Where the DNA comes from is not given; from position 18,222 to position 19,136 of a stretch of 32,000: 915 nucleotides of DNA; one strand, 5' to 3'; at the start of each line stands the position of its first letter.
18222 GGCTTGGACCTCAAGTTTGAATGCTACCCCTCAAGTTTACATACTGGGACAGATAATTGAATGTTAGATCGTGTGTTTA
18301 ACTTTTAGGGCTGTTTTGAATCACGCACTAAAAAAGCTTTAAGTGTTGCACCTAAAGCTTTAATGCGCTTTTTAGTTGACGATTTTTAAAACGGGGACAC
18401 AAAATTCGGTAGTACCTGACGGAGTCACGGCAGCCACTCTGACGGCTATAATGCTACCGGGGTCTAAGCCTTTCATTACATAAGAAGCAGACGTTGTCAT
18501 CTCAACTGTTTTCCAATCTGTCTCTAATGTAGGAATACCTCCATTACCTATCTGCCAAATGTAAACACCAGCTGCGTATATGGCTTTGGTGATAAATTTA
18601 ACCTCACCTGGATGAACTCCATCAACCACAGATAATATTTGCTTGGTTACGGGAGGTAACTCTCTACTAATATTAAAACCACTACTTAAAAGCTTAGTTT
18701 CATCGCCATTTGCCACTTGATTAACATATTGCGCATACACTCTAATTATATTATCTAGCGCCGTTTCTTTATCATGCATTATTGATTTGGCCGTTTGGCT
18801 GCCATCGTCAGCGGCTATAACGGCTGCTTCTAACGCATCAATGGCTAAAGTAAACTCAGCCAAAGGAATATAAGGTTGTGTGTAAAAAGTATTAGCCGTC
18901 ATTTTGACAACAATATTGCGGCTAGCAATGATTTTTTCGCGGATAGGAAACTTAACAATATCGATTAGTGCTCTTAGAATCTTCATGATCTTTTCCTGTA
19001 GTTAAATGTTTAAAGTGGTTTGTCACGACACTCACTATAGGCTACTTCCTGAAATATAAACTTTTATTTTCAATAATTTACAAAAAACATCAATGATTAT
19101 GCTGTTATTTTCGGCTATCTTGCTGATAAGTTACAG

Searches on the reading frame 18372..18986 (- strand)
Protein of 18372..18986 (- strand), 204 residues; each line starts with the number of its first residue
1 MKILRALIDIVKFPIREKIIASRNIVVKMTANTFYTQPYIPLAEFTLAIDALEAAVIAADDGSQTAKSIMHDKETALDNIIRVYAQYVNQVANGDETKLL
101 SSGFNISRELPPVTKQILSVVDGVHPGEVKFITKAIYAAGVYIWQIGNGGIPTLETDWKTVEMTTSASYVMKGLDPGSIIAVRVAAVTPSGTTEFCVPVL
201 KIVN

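Call 6: search_protein_families(library=pfam, proteins=[window:18372-18986:-], max_evalue=0.01)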
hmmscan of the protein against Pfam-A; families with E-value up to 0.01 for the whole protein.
window:18372-18986:- (204 aa): 0 families

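Call 9: find_encoding_contigs(protein=window:18372-18986:-, flank=10000, max_places=10)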
Protein window:18372-18986:- (204 aa): 19 contigs read that carry it; 10 places shown.
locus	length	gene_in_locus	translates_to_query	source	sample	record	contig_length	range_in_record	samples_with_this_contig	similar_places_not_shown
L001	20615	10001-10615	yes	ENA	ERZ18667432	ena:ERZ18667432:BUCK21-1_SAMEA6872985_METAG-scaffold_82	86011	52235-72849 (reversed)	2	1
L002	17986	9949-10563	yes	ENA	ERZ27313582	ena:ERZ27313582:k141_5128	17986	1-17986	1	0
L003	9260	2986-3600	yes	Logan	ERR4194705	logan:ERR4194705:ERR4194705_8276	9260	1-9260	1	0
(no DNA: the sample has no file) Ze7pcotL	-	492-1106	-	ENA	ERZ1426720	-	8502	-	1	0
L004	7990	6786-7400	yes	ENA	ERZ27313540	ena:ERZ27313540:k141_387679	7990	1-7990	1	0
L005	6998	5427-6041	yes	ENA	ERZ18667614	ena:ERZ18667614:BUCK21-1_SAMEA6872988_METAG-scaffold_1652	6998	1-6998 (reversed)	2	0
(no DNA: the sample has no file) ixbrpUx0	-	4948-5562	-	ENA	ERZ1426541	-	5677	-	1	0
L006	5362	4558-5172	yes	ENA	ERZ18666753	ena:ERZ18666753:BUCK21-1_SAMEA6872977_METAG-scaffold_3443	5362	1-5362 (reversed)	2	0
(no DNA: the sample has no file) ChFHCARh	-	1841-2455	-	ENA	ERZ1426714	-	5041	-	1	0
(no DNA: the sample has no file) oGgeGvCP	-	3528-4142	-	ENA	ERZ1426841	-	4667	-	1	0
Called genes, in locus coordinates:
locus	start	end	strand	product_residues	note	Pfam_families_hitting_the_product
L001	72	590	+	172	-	PF08714:Fae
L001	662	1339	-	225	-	PF00977:His_biosynth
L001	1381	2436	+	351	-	PF18301:preATP-grasp_3, PF02655:ATP-grasp_3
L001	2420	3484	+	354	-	PF01968:Hydantoinase_A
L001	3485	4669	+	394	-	PF01464:SLT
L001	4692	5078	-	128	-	-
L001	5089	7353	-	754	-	PF07728:AAA_5 (faint), PF00910:RNA_helicase (faint), PF13479:AAA_24 (faint), PF13191:AAA_16 (faint), PF13671:AAA_33 (faint), PF01057:Parvo_NS1 (faint), PF00004:AAA, PF00004:AAA, +13 more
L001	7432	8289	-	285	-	PF00149:Metallophos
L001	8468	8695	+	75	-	PF09397:FtsK_gamma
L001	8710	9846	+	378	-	PF02384:N6_Mtase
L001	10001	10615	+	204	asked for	-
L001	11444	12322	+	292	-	PF00069:Pkinase, PF07714:PK_Tyr_Ser-Thr, PF17667:Pkinase_fungal (weak)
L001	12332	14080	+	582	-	PF02254:TrkA_N (faint), PF02026:RyR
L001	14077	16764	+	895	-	PF13676:TIR_2, PF24883:NPHP3_N, PF05729:NACHT, PF25521:WHD_TANC1, PF24885:TPR_NPHP3, PF13374:TPR_10, PF13424:TPR_12, PF17874:TPR_MalT, +24 more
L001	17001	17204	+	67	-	-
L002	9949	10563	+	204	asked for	-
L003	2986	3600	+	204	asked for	-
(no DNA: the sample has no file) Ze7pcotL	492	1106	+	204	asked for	-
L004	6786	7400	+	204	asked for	-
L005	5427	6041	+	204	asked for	-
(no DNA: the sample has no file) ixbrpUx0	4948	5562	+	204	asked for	-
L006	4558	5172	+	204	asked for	-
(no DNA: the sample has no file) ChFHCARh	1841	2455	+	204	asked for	-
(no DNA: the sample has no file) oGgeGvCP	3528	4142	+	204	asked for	-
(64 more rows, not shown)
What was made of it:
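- On Iterons (Rep-dependent origin or copy-control repeats): The context is chromosomal, with H4MPT C1-pathway genes (call 9).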

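Call 12: find_homologous_proteins(query=window:18372-18986:-)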
Query window:18372-18986:- (204 aa): 16 proteins with E <= 0.001 among 308 candidates.
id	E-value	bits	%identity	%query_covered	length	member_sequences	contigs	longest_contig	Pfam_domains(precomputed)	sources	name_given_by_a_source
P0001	1.6e-120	418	96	100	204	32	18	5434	-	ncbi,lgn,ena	-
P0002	3.6e-99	349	77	100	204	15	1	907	-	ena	-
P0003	3.7e-90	319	73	100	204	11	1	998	-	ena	-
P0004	5.1e-88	312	72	100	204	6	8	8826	-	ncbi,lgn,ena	-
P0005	2.1e-85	304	68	100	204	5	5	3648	-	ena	-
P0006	2.2e-74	268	61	100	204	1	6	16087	-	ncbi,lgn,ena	-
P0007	4.4e-73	263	60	100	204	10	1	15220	-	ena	-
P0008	6.2e-70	253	59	100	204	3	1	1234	-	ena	-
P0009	9.8e-70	253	68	86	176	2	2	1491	-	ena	-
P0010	5.5e-69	250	78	73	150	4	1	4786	-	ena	-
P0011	6.1e-69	250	58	100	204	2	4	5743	-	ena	-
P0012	4.1e-58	215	53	100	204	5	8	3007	-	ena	-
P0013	8.8e-57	210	51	100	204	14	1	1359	-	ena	-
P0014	9.1e-57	210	53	100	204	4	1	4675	-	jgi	-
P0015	4.1e-44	169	44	100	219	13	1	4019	-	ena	-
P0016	7.1e-28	116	40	100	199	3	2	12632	-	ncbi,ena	-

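Call 14: find_encoding_contigs(protein=P0006, flank=8000, max_places=4)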
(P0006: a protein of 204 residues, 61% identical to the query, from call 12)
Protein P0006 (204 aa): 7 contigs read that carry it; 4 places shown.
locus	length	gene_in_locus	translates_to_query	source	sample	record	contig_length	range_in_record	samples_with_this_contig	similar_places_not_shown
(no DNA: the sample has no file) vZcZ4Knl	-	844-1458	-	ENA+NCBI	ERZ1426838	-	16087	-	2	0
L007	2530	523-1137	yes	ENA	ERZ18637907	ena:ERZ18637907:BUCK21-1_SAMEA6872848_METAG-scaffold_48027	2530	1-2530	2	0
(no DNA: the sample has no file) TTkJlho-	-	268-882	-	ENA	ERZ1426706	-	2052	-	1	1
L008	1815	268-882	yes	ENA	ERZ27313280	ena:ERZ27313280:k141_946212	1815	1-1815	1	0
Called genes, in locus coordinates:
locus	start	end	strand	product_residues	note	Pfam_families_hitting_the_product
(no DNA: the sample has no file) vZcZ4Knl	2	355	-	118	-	?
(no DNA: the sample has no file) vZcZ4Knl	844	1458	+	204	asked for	-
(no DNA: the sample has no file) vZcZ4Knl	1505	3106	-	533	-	PF00890:FAD_binding_2, PF01266:DAO (weak), PF03486:HI0933_like (faint), PF07992:Pyr_redox_2 (faint), PF02910:Succ_DH_flav_C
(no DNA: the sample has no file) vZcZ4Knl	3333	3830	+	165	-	PF04542:Sigma70_r2, PF07638:Sigma70_ECF (weak), PF08281:Sigma70_r4_2, PF04545:Sigma70_r4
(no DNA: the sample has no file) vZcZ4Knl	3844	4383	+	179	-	PF03872:RseA_N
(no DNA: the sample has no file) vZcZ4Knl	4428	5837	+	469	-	PF00089:Trypsin, PF10459:Peptidase_S46 (faint), PF13365:Trypsin_2, PF00595:PDZ, PF13180:PDZ_2, PF17820:PDZ_6, PF13180:PDZ_2, PF17820:PDZ_6 (weak)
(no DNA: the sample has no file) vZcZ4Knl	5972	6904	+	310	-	PF05175:MTS, PF13649:Methyltransf_25 (weak), PF13847:Methyltransf_31 (weak)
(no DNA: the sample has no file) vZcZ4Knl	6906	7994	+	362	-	PF01264:Chorismate_synt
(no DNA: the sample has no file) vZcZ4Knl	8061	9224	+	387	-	PF01306:LacY_symp, PF03825:Nuc_H_symport, PF07690:MFS_1, PF12832:MFS_1_like, PF07690:MFS_1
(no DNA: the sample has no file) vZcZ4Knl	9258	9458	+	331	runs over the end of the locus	PF02606:LpxK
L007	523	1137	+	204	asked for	-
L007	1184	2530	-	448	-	?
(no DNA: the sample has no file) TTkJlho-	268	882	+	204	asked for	-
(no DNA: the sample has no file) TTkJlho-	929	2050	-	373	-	?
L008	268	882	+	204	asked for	-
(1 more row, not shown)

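Call 15: find_encoding_contigs(protein=P0007, flank=8000, max_places=3)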
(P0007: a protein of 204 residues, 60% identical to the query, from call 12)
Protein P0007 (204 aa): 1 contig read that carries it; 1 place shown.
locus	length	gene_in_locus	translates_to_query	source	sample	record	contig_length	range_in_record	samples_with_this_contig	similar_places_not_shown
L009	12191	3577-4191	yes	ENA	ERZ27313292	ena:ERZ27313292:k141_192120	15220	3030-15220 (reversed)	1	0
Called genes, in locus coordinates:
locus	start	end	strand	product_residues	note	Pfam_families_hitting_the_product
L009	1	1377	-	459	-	?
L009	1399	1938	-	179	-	PF08747:BrxB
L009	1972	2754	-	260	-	-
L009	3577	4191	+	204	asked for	-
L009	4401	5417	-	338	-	PF23368:DUF7092, PF01435:Peptidase_M48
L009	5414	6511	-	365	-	PF05987:DUF898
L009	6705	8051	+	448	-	PF07694:5TM-5TMR_LYT, PF06580:His_kinase, PF02518:HATPase_c (weak)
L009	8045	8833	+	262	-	PF00072:Response_reg, PF04397:LytTR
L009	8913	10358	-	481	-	PF27765:UCP032817-like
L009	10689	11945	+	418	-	PF01145:Band_7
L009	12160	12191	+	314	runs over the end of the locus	PF12784:PDDEXK_2, PF27070:HTH_Rpn_C (weak)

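Call 16: find_encoding_contigs(protein=P0016, flank=8000, max_places=3)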
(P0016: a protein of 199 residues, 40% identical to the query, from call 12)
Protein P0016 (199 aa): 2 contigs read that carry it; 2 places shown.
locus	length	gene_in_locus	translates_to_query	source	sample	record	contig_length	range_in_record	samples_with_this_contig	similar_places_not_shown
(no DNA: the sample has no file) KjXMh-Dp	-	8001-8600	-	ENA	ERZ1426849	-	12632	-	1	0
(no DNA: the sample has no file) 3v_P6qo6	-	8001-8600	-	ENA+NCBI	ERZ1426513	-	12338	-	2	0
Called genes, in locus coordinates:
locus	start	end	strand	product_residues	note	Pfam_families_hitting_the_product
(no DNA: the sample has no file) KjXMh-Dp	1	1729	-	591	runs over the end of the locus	PF01751:Toprim, PF01131:Topoisom_bac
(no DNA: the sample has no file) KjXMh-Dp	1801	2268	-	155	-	PF04361:DUF494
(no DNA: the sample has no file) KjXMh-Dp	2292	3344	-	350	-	PF02481:DNA_processg_A, PF17782:WHD_DprA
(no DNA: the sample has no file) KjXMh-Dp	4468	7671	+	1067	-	PF03707:MHYT, PF08447:PAS_3, PF08448:PAS_4 (faint), PF00989:PAS (weak), PF13426:PAS_9, PF00990:GGDEF, PF00563:EAL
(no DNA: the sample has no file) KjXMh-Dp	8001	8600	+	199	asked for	-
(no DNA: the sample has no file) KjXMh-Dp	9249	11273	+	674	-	-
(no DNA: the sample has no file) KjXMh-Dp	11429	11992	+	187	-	PF00155:Aminotran_1_2 (weak)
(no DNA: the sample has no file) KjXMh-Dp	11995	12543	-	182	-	?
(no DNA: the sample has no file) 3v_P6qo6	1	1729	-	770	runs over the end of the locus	PF01751:Toprim, PF01131:Topoisom_bac, PF01396:Zn_ribbon_Top1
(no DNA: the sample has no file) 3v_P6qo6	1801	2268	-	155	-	PF04361:DUF494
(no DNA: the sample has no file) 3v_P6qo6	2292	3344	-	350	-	PF02481:DNA_processg_A, PF17782:WHD_DprA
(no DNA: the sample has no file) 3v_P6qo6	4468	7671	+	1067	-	PF03707:MHYT, PF08447:PAS_3, PF08448:PAS_4 (faint), PF00989:PAS (weak), PF13426:PAS_9, PF00990:GGDEF, PF00563:EAL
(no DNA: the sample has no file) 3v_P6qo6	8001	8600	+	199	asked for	-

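Call 17: find_encoding_contigs(protein=P0004, flank=8000, max_places=4)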
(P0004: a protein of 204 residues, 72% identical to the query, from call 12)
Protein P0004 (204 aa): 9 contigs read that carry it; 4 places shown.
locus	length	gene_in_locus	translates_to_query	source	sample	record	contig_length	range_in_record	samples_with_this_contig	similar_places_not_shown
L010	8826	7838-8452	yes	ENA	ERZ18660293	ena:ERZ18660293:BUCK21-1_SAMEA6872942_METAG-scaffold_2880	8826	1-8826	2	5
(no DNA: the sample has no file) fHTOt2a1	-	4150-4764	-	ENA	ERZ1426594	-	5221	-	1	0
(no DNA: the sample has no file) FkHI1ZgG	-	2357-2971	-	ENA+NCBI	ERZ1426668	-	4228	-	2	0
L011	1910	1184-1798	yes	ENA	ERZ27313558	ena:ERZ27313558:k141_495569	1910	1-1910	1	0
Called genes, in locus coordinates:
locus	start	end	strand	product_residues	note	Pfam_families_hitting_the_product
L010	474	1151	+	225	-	PF00486:Trans_reg_C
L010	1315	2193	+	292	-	PF00072:Response_reg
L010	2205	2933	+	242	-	PF00072:Response_reg, PF00486:Trans_reg_C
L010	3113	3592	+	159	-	-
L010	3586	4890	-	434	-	PF00512:HisKA (weak)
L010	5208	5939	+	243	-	PF00486:Trans_reg_C (weak)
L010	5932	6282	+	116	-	PF04892:VanZ-LLP1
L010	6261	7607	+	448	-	PF04932:Wzy_C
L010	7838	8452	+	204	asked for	-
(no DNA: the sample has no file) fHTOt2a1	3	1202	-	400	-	?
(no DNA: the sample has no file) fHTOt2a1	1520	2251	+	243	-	PF00486:Trans_reg_C (weak)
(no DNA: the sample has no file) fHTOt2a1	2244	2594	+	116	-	PF04892:VanZ-LLP1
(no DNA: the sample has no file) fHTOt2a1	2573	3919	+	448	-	PF04932:Wzy_C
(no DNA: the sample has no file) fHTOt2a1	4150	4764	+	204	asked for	-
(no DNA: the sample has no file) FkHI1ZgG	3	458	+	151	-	?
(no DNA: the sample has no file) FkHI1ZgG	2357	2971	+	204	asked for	-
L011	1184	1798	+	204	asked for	-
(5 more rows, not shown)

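Call 27: search_protein_families(library=phrogs, proteins=[window:18372-18986:-], max_evalue=0.1)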
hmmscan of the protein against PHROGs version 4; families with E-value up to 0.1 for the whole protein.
window:18372-18986:- (204 aa): 0 families

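Call 29: search_solved_structures(query=A1, max_evalue=10)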
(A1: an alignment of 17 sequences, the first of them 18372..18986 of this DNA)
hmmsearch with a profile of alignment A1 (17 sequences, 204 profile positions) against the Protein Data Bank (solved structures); distinct sequences matched with E-value up to 10: 40.
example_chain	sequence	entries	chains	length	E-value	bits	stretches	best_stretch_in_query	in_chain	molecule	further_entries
8q6t_I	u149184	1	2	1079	4.3e-07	32.8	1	157-194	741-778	Titin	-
9ot8_A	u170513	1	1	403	0.00076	22.2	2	156-190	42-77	FN3con-9 - FN3con-41 fusion,Galectin-3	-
1zlg_A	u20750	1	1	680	0.0017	21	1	150-198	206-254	Anosmin 1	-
4u3h_A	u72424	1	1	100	0.0091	18.6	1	156-192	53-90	FN3con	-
3m2p_A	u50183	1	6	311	0.011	18.4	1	17-81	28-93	UDP-N-acetylglucosamine 4-epimerase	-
2doc_A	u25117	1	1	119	0.012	18.3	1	145-196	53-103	Neural cell adhesion molecule 2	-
4csd_A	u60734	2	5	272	0.017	17.8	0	169-196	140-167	FUCOSE-BINDING LECTIN PROTEIN | Fucose-binding lectin protein,Fucose-binding lectin protein,Fucose-binding lectin protein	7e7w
7e7n_A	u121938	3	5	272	0.019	17.6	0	169-196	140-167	Fucose-binding lectin protein,Fucose-binding lectin protein,Fucose-binding lectin protein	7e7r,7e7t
2xyc_A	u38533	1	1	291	0.052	16.2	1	155-196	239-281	NEURAL CELL ADHESION MOLECULE 2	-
5j7k_A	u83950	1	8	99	0.071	15.7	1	156-193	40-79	FN3con-a-lys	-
2jll_A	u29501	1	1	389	0.083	15.5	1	155-196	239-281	NEURAL CELL ADHESION MOLECULE 2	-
1x5h_A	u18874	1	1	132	0.1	15.2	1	160-193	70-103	Neogenin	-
8g4l_bm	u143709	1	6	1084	0.15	14.7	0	156-194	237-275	Titin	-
2dm4_A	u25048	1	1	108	0.23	14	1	165-196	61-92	Sortilin-related receptor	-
9ot9_A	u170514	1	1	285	0.24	14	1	156-187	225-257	Galectin-3,FN3con-7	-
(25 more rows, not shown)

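Call 33: predict_structure(alignment_id=A1)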
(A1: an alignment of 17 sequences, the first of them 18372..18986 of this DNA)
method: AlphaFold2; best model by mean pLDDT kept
length: 204 residues; sequences in the alignment: 17
mean_pLDDT: 84.7   pTM: 0.53
mean pLDDT of the five models: 84.7, 84.1, 83.9, 83.4, 80.6
residues with pLDDT >= 90: 47; 70-90: 145; 50-70: 8; < 50: 4
segments of 3 or more residues with pLDDT < 50: 112-115
pLDDT, mean of each block of 10 residues (from residue 1): 79 85 91 86 91 90 83 86 87 89 80 60 87 78 89 87 88 89 88 82 83
secondary structure, 60 per line:
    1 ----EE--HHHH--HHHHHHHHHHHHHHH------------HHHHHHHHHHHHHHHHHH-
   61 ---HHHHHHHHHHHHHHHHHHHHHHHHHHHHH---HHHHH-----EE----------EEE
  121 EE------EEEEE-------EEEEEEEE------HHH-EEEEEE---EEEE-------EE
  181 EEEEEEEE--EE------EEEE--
elements in order: H9-12 H15-29 H42-59 H64-92 H96-100 E118-122 E129-133 E141-148 E159-164 E168-171 E179-188 E199-202

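Call 42: fold_search(model_id=the predicted structure, library=pdb)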
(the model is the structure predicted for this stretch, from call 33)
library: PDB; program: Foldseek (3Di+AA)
matches with E <= 10: 1793; with E <= 0.001: 158
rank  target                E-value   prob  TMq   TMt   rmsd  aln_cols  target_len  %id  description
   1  3csg                  3.0e-05  1.00  0.37  0.18  11.1       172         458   16  Crystal Structure of Monobody YS1(MBP-74)/Maltose Binding Protein Fusion Complex (released 2008-07-22)
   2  2crm_MODEL_1_A        6.4e-05  1.00  0.36  0.59   2.4        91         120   15  Solution structure of the forth FNIII domain of human (released 2005-11-20)
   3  2obg                  8.1e-05  1.00  0.33  0.16  12.1       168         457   18  Crystal Structure of Monobody MBP-74/Maltose Binding Protein Fusion Complex (released 2007-03-27)
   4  3n1f_C                8.6e-05  1.00  0.39  0.78   3.0        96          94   11  Crystal Structure of IhhN bound to CDOFn3 (released 2010-06-02)
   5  3n1g_D                8.6e-05  1.00  0.39  0.74   3.1        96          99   14  Crystal structure of DhhN bound to BOCFn3 (released 2010-06-02)
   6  4m4p_A                8.6e-05  1.00  0.38  0.16  14.8       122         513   15  Crystal structure of EPHA4 ectodomain (released 2013-10-30)
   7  1x5g_MODEL_1_A        9.1e-05  1.00  0.36  0.60   5.2       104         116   16  The solution structure of the second fibronectin type III domain of human Neogenin (released 2005-11-15)
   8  5g56                  9.6e-05  1.00  0.35  0.11   5.4       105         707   19  THE TETRA-MODULAR CELLULOSOMAL ARABINOXYLANASE CtXyl5A STRUCTURE AS REVEALED BY X-RAY CRYSTALLOGRAPHY (released 2016-06-29)
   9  6pol_E                1.1e-04  1.00  0.38  0.72   5.0       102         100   18  Crystal structure of the human NELL1 EGF1-3-Robo3 FN1 complex (released 2020-05-06)
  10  6c83_C                1.1e-04  1.00  0.34  0.74   2.7        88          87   16  Structure of Aurora A (122-403) bound to inhibitory Monobody Mb2 and AMPPCP (released 2019-02-27)
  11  2e7h_MODEL_1_A        1.1e-04  1.00  0.36  0.64   3.4        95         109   17  Solution structure of the second fn3 domain from human Ephrin type-B receptor 4 (released 2007-07-10)
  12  1x5h_MODEL_1_A        1.1e-04  1.00  0.36  0.54   5.1       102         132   20  The solution structure of the third fibronectin type III domain of human Neogenin (released 2005-11-15)
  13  7y8i_E                1.1e-04  1.00  0.35  0.69   2.8        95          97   19  Crystal structure of sDscam FNIII3 domain, isoform alpha7 (released 2023-05-24)
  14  1x5k_MODEL_1_A        1.2e-04  1.00  0.40  0.63   4.7       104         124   14  The solution structure of the sixth fibronectin type III domain of human Neogenin (released 2005-11-15)
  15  6x38                  1.2e-04  1.00  0.35  0.69   3.3        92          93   13  Crystal structure of the FN5 domain of Drosophila Lar (released 2021-05-26)
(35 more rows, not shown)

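Call 44: find_related_loci(query=A1, collection=viral_contigs, flank=3000)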
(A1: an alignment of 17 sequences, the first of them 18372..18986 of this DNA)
Query A1 (204 aa) in viral_contigs; peptide patterns used: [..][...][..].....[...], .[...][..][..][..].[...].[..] (x = any residue, [..] = any of these).
17 stretches matched a pattern, but none encodes a relative of the query by tblastn (E <= 1e-3).

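Call 45: find_related_loci(query=A1, collection=metagenome_contigs, flank=2500)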
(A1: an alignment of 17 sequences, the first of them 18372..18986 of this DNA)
Query A1 (204 aa) in metagenome_contigs; peptide patterns used: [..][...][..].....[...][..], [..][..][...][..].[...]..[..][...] (x = any residue, [..] = any of these).
104 stretches matched a pattern; 15 encode a relative of the query (tblastn E <= 1e-3); 15 distinct loci.
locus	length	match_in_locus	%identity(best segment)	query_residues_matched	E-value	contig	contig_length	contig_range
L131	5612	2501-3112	72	1-204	2e-98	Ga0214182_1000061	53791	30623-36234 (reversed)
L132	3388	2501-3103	52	1-201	3e-66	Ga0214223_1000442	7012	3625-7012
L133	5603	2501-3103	52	1-201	4e-66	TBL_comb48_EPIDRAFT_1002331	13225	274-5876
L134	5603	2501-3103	52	1-201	3e-66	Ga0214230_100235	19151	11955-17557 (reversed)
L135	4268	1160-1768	53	1-203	8e-66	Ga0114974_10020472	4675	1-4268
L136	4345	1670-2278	53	1-203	1e-65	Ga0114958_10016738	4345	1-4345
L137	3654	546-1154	50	1-203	8e-63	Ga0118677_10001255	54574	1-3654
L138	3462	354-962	50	1-203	2e-62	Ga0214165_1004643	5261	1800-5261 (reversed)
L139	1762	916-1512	49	5-203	2e-61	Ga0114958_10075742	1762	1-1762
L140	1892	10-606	48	5-203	2e-60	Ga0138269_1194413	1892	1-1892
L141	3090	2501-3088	45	4-199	5e-56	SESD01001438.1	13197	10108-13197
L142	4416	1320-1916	43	5-203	7e-55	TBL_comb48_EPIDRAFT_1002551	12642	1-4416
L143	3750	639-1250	47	1-204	2e-54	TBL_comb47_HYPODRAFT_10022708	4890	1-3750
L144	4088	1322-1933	47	1-204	2e-54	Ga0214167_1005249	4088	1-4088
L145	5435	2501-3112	47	1-204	3e-54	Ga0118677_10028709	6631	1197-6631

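Call 56: search_protein_representatives(alignment_id=A1)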
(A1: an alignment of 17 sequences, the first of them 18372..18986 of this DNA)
Query: 17 sequences, 204 profile positions. Proteins with E-value up to 0.001 (for the whole library): 5623; up to 1e-10: 2241; up to 1e-30: 110. The best 150 are listed.
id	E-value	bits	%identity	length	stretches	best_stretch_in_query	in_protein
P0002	8.5e-108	374.7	-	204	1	1-204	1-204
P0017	2.4e-93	327.5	-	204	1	1-204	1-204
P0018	1.6e-74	266.0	-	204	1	1-203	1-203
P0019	1.9e-67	243.0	-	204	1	1-204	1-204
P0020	2.5e-66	239.3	-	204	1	1-203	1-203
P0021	2.1e-65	236.3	-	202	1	4-204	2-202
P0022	1.4e-64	233.6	-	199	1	1-204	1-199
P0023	2.6e-64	232.7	-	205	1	1-203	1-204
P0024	6.8e-63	228.1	-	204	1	1-204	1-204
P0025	2.8e-62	226.1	-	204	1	1-203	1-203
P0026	3.7e-61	222.4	-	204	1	1-203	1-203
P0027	5.4e-61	221.9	-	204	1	1-203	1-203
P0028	1.8e-60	220.2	-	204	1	1-203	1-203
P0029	3.8e-60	219.1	-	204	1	1-203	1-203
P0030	1.6e-58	213.8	-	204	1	1-203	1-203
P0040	7.3e-55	201.9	-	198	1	4-204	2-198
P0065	1.0e-42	162.2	-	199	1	5-203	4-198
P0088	4.3e-37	143.8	-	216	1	3-202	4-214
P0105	5.9e-34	133.6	-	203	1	3-201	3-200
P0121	1.4e-31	125.8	-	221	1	21-198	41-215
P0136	4.8e-30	120.8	-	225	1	1-203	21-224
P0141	1.3e-29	119.4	-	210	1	5-194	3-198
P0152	9.1e-29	116.7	-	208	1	3-200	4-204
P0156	1.8e-28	115.7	-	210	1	4-197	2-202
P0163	5.1e-28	114.2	-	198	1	4-202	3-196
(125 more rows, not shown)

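Call 57: search_protein_families(library=ncbifam, proteins=[window:18372-18986:-, P0040, P0065, P0088, P0105, P0121, P0136, P0141, P0156, P0163], max_evalue=0.01)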
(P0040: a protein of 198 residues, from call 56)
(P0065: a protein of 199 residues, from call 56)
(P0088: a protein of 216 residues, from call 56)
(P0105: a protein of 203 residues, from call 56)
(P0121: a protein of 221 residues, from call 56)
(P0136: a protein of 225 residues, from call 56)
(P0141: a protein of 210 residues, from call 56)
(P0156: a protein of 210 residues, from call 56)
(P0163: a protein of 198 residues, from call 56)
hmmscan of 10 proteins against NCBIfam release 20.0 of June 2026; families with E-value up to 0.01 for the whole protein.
window:18372-18986:- (204 aa): 0 families

P0040 (198 aa): 0 families

P0065 (199 aa): 0 families

P0088 (216 aa): 0 families

P0105 (203 aa): 0 families

P0121 (221 aa): 0 families

P0136 (225 aa): 0 families

P0141 (210 aa): 0 families

P0156 (210 aa): 0 families

P0163 (198 aa): 0 families

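Call 58: search_protein_families(library=pfam, proteins=[P0040, P0065, P0088, P0105, P0121, P0136, P0141, P0156, P0163, P0152], max_evalue=0.01)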
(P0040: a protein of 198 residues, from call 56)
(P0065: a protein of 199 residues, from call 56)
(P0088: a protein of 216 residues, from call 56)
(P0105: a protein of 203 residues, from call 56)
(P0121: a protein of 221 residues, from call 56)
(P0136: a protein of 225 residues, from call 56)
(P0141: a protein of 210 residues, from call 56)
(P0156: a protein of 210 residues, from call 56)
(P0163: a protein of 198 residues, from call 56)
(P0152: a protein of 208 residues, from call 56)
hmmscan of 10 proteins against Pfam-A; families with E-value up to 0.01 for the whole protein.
P0040 (198 aa): 0 families

P0065 (199 aa): 1 family
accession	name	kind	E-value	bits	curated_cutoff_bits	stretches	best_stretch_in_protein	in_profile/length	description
PF00041.27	fn3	-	7.4e-05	23.3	25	1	140-194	31-81/84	Fibronectin type III domain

P0088 (216 aa): 0 families

P0105 (203 aa): 1 family
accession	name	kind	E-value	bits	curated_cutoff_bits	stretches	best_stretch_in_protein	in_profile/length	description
PF00041.27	fn3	-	0.0012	19.4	25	1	163-199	47-82/84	Fibronectin type III domain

P0121 (221 aa): 2 families
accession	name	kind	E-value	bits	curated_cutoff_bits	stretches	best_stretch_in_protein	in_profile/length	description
PF00041.27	fn3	-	0.00028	21.5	25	1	183-216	48-81/84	Fibronectin type III domain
PF16656.11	Pur_ac_phosph_N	-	0.0034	18.3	30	1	183-217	60-90/93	Purple acid Phosphatase, N-terminal domain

P0136 (225 aa): 0 families

P0141 (210 aa): 0 families

P0156 (210 aa): 1 family
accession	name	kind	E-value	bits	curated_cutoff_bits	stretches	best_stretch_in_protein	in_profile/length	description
PF00041.27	fn3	-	0.00064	20.3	25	1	154-204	39-81/84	Fibronectin type III domain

P0163 (198 aa): 0 families

P0152 (208 aa): 3 families
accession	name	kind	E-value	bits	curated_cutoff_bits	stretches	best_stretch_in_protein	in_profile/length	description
PF00041.27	fn3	-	4.4e-08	33.7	25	1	119-205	2-83/84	Fibronectin type III domain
PF22352.2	K319L-like_PKD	-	0.0035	17.8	27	0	169-204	48-82/84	K319L-like, PKD domain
PF21454.2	MSP1_barrel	-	0.0037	17.8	27.8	1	118-207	18-109/112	Major structural protein 1, jelly-roll domain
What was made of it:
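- Tried and rejected: Pfam, NCBIfam and PHROGs give nothing for the protein or its distant relatives beyond a weak fn3 match (calls 6, 27, 57, 58).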
